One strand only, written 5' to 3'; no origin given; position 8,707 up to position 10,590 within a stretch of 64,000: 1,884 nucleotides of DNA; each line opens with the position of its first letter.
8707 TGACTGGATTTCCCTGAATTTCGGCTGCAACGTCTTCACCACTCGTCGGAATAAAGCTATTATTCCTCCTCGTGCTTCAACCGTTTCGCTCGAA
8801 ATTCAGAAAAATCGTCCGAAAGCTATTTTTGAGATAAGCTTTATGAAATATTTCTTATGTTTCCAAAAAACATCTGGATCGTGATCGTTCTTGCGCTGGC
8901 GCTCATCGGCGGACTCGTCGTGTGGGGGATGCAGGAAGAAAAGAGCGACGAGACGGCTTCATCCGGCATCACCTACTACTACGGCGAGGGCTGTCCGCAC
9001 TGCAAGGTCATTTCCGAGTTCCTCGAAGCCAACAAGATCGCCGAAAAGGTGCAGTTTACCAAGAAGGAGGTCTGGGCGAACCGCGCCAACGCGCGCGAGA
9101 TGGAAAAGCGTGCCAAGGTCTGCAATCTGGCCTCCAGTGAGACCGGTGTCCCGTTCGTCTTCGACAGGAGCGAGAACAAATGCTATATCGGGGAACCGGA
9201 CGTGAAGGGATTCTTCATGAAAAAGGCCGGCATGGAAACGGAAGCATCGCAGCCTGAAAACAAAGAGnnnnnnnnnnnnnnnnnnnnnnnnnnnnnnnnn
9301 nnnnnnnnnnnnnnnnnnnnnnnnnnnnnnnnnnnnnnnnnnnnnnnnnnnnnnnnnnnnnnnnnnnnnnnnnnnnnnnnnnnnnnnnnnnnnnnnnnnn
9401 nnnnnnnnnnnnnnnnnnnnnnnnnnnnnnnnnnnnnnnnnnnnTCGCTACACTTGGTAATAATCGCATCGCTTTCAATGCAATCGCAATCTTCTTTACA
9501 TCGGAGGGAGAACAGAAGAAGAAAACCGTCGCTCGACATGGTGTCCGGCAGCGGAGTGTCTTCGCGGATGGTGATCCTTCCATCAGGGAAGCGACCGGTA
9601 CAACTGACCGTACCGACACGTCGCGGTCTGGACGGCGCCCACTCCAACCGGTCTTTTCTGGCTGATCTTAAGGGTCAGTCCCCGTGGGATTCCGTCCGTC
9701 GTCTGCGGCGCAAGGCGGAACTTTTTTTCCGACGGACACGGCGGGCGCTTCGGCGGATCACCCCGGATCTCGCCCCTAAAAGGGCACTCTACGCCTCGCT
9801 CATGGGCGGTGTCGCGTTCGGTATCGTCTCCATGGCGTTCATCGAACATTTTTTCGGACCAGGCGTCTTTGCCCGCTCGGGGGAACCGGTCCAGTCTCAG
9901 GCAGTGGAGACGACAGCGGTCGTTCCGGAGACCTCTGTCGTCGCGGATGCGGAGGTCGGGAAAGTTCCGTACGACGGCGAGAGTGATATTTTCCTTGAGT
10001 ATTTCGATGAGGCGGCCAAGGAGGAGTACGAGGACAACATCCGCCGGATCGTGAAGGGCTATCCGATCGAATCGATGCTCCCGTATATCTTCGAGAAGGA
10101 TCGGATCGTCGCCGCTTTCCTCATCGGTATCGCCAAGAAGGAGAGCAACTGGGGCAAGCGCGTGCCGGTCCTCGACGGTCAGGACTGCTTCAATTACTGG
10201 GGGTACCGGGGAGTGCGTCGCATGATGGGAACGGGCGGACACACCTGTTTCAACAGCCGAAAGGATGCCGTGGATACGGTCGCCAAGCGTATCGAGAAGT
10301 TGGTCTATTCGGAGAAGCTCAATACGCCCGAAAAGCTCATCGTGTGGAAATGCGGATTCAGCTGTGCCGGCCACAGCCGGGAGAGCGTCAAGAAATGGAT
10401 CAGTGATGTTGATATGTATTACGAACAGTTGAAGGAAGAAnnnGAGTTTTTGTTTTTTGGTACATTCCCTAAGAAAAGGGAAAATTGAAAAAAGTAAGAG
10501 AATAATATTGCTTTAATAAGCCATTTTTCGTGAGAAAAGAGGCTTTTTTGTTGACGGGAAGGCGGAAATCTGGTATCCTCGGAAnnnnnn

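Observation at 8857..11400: Envelope module: exported CxxC thioredoxin-fold protein plus two tandem paralogs sharing a Cys-containing lysozyme-like domain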

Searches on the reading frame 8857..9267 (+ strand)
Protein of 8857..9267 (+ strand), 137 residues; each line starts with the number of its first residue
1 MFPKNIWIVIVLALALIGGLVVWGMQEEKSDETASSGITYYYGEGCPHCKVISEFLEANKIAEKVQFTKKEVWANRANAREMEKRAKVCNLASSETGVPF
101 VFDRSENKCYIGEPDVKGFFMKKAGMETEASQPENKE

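Call 4: search_protein_families(library=pfam, proteins=[window:8857-9267:+], max_evalue=1)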
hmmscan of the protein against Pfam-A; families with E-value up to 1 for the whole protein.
window:8857-9267:+ (137 aa): 4 families
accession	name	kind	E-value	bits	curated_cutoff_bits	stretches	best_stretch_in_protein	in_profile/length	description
PF00462.30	Glutaredoxin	-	0.00042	20.9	22.9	1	38-94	1-46/60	Glutaredoxin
PF00085.26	Thioredoxin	-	0.038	14.4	23.5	1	38-82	22-68/103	Thioredoxin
PF16083.10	Phage_holin_3_3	-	0.069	13.7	28.4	1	9-34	1-25/78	LydA holin phage, holin superfamily III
PF05768.20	Glrx-like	-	0.11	13.2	26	1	41-90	5-54/77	Glutaredoxin-like domain (DUF836)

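Call 11: search_protein_families(library=ncbifam, proteins=[window:8857-9267:+], max_evalue=1)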
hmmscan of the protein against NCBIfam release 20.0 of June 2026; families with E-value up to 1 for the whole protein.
window:8857-9267:+ (137 aa): 8 families
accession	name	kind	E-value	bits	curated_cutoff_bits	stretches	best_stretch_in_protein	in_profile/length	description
TIGR02196.1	GlrX_YruB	hypoth_equivalog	0.00039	20.8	88.55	1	38-87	2-47/74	glutaredoxin-like protein, YruB-family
TIGR02181.1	GRX_bact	equivalog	0.0017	18.5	90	1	38-89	1-48/80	glutaredoxin 3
NF041212.1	Uxx_star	subfamily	0.012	15.9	66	1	39-86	2-45/70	Uxx-star family glutaredoxin-like (seleno)protein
NF006778.0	PRK09293.1-1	equivalog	0.042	12.5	368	1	67-111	65-109/335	class 1 fructose-bisphosphatase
TIGR01068.1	thioredoxin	equivalog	0.047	13.9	96.8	1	38-83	18-65/101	thioredoxin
NF047697.1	ThioredTrxAClost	equivalog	0.1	12.8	140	1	36-77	19-62/105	thioredoxin TrxA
NF011285.0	PRK14696.1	equivalog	0.15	10.1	1278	1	29-100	626-696/757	primary-amine oxidase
TIGR02161.1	napC_nirT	subfamily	0.34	10.8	310.6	1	45-77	77-106/185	periplasmic nitrate (or nitrite) reductase c-type cytochrome, NapC/NirT family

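Call 12: search_protein_families(library=phrogs, proteins=[window:8857-9267:+], max_evalue=1)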
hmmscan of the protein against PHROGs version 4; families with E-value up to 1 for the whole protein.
window:8857-9267:+ (137 aa): 4 families
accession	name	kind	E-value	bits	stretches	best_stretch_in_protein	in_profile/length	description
phrog_22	-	DNA, RNA and nucleotide metabolism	0.00098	20.2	1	32-104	65-128/162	thioredoxin domain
phrog_9857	-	head and packaging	0.039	14.8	1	59-92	22-55/165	head scaffolding protein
phrog_9943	-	unknown function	0.12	13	1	7-32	10-36/39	-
phrog_6530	-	unknown function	0.3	12.3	1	39-88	24-71/100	-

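Call 63: find_homologous_proteins(query=window:8857-9267:+)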
Query window:8857-9267:+ (137 aa): 60 proteins with E <= 0.001 among 78 candidates.
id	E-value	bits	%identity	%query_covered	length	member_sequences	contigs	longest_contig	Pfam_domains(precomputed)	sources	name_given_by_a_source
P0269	7.3e-87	306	100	100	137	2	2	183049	-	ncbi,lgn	-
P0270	1.7e-71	257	80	100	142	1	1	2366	-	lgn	-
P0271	1.1e-44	170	58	95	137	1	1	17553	PF00462.31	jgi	jgi:glutaredoxin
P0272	3.6e-43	165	57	96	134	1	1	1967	PF00462.31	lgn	-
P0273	6.4e-42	161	52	100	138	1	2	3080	-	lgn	-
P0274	8.9e-42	160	56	96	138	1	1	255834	-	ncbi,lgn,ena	-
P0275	9.4e-42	160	59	93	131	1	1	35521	-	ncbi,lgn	-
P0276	1.0e-41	160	56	100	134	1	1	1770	PF00462.31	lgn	-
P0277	3.9e-41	158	55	99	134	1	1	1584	-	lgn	-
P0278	6.7e-41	158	54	100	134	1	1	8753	-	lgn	-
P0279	8.5e-41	157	55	96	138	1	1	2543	-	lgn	-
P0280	1.2e-40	157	52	100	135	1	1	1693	PF00462.31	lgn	-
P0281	1.4e-40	157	54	99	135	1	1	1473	-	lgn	-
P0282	1.5e-39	153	51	99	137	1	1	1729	-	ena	-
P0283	1.6e-39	153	53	95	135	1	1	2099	-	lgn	-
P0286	1.8e-38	150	56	92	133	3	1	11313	PF00462.31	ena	-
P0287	2.6e-38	149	51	99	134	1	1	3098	PF00462.31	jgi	jgi:glutaredoxin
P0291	1.3e-37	147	49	99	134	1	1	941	PF00462.31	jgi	jgi:glutaredoxin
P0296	3.7e-36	142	49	99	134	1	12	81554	PF00462.31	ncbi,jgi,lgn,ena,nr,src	ncbi:MAG: hypothetical protein A3E38_01830 [Candidatus Moranbacteria bacterium RIFCSPHIGHO2_12_FULL_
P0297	4.2e-36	142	48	98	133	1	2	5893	PF00462.31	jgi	jgi:glutaredoxin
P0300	1.9e-35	140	49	98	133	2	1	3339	PF00462.31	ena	-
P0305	1.8e-34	137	48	95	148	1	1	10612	PF00462.31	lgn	-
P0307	2.2e-34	136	54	89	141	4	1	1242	PF00462.31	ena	-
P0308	2.2e-34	136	52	91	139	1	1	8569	PF00462.31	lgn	-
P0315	2.3e-33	133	52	79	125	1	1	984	PF00462.31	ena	-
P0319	6.7e-33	132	54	85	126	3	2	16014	PF00462.31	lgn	-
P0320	7.7e-33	131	52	86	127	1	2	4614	PF00462.31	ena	-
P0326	3.7e-30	123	52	86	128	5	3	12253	PF00462.31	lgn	-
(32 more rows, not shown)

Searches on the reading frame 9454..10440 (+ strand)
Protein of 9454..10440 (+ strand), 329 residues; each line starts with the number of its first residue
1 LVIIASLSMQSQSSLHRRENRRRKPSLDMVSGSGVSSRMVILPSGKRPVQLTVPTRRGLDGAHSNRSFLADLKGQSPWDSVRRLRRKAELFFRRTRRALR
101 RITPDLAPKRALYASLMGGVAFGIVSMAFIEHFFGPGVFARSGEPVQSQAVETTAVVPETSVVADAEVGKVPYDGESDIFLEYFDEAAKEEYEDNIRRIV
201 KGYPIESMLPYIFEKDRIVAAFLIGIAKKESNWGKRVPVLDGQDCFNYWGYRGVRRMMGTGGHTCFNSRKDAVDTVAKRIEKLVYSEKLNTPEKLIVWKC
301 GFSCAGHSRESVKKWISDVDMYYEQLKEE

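Call 4: search_protein_families(library=pfam, proteins=[window:9454-10440:+], max_evalue=1)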
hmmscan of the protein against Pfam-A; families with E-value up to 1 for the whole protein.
window:9454-10440:+ (329 aa): 0 families

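Call 11: search_protein_families(library=ncbifam, proteins=[window:9454-10440:+], max_evalue=1)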
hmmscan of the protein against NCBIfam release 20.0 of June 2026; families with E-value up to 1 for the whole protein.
window:9454-10440:+ (329 aa): 1 family
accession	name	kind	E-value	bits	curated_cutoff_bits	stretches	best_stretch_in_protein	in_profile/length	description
NF009354.0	PRK12709.1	equivalog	0.15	11.5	456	1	218-259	196-238/323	flagellar rod assembly protein/muramidase FlgJ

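Call 12: search_protein_families(library=phrogs, proteins=[window:9454-10440:+], max_evalue=1)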
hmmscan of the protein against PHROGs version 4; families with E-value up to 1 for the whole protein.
window:9454-10440:+ (329 aa): 1 family
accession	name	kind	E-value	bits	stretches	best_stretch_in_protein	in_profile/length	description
phrog_11635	-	unknown function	0.34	12.4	0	197-233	5-45/79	-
